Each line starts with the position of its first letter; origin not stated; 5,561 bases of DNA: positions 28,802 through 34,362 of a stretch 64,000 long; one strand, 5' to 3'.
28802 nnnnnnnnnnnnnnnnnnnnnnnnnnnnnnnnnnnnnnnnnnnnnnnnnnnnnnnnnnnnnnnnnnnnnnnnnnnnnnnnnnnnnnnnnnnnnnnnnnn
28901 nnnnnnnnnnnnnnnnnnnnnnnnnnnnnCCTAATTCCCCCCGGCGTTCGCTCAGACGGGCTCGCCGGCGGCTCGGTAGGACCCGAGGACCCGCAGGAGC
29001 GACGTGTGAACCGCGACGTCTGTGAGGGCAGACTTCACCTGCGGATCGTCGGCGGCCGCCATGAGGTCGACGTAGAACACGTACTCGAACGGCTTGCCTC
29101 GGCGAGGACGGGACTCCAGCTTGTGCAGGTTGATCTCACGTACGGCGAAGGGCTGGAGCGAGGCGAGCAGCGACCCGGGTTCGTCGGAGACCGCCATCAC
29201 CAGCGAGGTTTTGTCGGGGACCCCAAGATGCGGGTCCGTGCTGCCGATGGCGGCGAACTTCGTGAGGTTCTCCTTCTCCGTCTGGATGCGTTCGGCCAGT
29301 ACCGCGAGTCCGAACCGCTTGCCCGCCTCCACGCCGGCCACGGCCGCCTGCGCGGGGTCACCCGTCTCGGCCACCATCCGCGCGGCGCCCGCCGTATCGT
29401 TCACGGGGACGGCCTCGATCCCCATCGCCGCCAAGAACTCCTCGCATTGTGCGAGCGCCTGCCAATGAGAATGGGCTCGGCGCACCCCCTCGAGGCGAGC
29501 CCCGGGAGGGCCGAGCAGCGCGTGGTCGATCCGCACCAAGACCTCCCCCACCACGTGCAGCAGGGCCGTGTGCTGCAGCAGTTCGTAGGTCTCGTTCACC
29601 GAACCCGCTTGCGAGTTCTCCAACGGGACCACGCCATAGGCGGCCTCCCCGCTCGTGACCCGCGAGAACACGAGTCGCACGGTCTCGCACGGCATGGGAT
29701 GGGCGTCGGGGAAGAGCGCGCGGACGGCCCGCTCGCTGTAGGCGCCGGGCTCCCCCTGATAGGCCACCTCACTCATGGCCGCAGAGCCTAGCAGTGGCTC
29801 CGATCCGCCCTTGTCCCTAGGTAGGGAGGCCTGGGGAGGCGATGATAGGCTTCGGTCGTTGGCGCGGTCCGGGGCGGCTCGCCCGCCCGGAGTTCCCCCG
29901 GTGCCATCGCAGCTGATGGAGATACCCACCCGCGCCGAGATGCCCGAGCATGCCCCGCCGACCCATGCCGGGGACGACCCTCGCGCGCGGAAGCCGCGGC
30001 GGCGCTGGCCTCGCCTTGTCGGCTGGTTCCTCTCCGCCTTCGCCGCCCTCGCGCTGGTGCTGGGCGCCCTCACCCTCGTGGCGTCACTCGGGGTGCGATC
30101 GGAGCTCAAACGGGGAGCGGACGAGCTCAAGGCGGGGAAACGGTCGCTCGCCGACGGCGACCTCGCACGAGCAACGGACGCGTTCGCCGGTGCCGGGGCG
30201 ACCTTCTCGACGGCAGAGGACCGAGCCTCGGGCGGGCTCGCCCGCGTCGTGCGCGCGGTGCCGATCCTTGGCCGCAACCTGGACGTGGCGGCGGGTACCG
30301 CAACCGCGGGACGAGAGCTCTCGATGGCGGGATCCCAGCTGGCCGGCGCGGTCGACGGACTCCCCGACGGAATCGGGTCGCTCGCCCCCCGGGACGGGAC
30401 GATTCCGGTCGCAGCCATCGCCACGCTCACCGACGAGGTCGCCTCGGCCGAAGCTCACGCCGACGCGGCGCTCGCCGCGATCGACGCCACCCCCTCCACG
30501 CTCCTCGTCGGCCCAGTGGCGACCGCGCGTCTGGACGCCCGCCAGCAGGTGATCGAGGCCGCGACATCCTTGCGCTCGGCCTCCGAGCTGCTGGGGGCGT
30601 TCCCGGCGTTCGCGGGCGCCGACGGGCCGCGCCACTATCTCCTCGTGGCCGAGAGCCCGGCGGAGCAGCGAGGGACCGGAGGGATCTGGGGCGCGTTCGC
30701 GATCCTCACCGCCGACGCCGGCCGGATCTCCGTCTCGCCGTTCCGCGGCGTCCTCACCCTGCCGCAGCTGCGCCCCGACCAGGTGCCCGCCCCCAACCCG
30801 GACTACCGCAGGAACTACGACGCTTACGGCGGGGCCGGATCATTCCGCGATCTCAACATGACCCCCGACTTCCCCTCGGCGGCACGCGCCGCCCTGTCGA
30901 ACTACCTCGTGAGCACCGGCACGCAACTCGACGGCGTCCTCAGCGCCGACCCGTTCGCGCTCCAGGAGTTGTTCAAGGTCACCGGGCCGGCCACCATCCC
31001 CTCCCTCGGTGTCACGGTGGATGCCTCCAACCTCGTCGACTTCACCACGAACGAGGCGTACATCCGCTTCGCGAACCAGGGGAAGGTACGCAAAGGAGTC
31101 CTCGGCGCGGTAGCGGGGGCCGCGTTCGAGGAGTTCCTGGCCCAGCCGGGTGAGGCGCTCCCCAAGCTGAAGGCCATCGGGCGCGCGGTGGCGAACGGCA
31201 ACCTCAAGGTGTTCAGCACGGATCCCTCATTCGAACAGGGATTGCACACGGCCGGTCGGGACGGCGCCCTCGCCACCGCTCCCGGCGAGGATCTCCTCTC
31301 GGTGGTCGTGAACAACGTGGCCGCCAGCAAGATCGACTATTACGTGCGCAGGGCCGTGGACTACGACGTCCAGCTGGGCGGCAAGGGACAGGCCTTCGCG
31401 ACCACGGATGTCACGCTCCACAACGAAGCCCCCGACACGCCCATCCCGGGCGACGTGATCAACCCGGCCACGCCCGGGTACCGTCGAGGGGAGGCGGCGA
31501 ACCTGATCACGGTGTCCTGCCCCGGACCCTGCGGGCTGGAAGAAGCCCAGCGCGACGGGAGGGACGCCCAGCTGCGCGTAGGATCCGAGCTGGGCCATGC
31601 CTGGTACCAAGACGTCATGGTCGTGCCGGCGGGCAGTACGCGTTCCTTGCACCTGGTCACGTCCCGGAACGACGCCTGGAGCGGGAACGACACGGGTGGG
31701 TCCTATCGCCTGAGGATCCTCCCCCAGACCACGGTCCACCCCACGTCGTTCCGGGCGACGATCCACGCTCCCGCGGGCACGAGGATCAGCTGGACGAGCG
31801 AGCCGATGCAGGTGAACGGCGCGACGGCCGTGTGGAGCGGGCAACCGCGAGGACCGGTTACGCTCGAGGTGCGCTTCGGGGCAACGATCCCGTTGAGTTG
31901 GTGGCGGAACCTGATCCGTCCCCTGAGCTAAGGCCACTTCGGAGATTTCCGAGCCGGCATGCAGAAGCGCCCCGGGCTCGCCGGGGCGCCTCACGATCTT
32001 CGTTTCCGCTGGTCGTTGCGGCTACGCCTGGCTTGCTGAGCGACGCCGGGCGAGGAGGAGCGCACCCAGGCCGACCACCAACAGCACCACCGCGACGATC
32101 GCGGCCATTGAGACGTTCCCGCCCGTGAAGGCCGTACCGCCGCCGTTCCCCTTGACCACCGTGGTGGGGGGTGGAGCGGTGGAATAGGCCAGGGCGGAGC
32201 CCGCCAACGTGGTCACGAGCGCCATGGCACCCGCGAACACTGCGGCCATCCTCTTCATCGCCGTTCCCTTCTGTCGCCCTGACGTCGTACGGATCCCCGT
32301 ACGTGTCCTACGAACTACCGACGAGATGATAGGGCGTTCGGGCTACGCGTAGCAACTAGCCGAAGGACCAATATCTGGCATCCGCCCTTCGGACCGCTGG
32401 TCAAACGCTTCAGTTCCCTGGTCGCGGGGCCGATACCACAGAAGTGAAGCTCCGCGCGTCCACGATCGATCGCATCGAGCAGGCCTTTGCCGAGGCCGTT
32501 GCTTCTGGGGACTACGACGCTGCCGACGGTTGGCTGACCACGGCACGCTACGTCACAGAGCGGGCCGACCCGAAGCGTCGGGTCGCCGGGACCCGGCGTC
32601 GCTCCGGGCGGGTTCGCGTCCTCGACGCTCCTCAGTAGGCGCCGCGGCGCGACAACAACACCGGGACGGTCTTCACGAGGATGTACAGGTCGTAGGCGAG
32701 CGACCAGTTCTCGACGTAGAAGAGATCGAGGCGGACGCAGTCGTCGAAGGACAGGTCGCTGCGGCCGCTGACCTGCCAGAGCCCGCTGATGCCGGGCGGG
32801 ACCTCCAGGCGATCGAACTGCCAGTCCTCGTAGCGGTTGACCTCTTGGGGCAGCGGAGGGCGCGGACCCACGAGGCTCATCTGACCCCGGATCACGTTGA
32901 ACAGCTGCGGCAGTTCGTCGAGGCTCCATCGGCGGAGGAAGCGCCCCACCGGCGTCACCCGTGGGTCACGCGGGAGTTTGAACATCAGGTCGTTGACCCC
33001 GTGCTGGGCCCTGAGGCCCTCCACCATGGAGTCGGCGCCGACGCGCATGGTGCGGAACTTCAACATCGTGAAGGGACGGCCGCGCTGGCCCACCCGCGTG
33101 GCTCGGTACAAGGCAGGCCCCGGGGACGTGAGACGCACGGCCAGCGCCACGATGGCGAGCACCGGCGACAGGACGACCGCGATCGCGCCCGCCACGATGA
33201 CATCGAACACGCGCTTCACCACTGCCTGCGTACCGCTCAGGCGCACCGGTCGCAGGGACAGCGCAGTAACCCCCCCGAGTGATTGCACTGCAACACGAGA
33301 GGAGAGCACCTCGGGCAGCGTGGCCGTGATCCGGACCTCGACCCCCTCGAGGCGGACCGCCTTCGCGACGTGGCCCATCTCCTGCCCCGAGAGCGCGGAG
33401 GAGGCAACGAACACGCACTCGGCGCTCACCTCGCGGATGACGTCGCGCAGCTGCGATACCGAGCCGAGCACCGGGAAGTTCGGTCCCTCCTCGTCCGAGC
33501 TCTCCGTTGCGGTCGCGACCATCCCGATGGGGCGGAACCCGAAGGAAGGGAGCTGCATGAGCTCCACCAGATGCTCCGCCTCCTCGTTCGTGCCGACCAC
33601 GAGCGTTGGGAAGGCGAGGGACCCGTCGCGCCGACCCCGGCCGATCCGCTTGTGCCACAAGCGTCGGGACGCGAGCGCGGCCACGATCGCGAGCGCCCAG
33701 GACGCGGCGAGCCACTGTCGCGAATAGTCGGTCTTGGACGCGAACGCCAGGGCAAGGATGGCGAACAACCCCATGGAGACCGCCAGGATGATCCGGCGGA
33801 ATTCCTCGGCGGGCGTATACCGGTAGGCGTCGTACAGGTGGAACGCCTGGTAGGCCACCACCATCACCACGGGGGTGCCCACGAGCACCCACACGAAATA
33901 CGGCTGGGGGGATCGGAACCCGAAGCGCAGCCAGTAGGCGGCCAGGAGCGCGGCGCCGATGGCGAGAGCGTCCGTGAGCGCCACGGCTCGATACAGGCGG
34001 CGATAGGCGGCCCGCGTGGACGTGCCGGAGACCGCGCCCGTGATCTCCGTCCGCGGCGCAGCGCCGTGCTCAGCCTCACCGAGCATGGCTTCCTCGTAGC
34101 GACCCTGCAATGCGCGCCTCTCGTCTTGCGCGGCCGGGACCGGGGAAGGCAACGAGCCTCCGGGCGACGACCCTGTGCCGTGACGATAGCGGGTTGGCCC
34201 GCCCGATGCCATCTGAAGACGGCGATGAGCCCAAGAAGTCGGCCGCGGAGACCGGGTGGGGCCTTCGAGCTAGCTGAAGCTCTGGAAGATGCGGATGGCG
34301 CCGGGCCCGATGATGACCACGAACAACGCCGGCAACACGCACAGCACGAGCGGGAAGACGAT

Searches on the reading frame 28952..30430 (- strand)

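Call 6: search_protein_families(library=pfam, proteins=[window:28952-30430:-], max_evalue=0.001)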
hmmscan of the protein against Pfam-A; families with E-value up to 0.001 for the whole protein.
window:28952-30430:- (492 aa): 2 families
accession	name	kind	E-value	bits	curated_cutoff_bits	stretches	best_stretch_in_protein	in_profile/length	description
PF00800.23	PDT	-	4.5e-56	190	25.2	1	222-398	1-179/181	Prephenate dehydratase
PF01842.31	ACT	-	1.1e-05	25.5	27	1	409-472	2-64/66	ACT domain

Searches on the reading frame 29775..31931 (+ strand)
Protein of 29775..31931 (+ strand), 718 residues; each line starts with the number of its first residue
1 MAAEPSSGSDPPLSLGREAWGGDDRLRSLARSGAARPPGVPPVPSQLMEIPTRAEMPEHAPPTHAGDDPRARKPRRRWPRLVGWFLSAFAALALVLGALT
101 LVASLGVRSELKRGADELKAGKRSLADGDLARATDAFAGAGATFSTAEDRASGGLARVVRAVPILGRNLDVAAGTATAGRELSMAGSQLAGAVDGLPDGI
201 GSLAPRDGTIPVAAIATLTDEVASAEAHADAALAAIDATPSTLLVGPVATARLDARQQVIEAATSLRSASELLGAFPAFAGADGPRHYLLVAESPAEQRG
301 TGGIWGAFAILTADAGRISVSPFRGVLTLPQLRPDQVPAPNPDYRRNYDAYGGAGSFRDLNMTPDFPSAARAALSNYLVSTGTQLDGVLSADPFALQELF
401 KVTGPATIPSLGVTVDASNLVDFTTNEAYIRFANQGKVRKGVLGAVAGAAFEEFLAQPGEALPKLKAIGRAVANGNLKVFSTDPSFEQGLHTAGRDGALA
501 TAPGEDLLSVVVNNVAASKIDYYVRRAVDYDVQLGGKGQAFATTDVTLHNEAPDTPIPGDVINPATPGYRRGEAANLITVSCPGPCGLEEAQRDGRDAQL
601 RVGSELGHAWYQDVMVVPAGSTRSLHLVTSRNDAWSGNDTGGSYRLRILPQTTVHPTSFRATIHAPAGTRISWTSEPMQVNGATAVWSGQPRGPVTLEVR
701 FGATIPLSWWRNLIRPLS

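Call 6: search_protein_families(library=pfam, proteins=[window:29775-31931:+], max_evalue=0.001)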
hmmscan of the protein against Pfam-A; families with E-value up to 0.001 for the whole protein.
window:29775-31931:+ (718 aa): 1 family
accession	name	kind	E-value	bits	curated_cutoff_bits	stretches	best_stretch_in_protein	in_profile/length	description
PF13196.11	DUF4012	-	4.7e-36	124.9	28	1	283-429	1-144/144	Protein of unknown function (DUF4012)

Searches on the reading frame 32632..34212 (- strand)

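Call 6: search_protein_families(library=pfam, proteins=[window:32632-34212:-], max_evalue=0.001)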
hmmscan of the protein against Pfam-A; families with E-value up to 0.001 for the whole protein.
window:32632-34212:- (526 aa): 2 families
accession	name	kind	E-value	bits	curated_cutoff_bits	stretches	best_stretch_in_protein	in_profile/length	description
PF02397.22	Bac_transf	-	3.1e-65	219.5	27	1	333-520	1-178/179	Bacterial sugar transferase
PF13727.12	CoA_binding_3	-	7.5e-17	62.3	25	1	123-296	2-174/175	CoA-binding domain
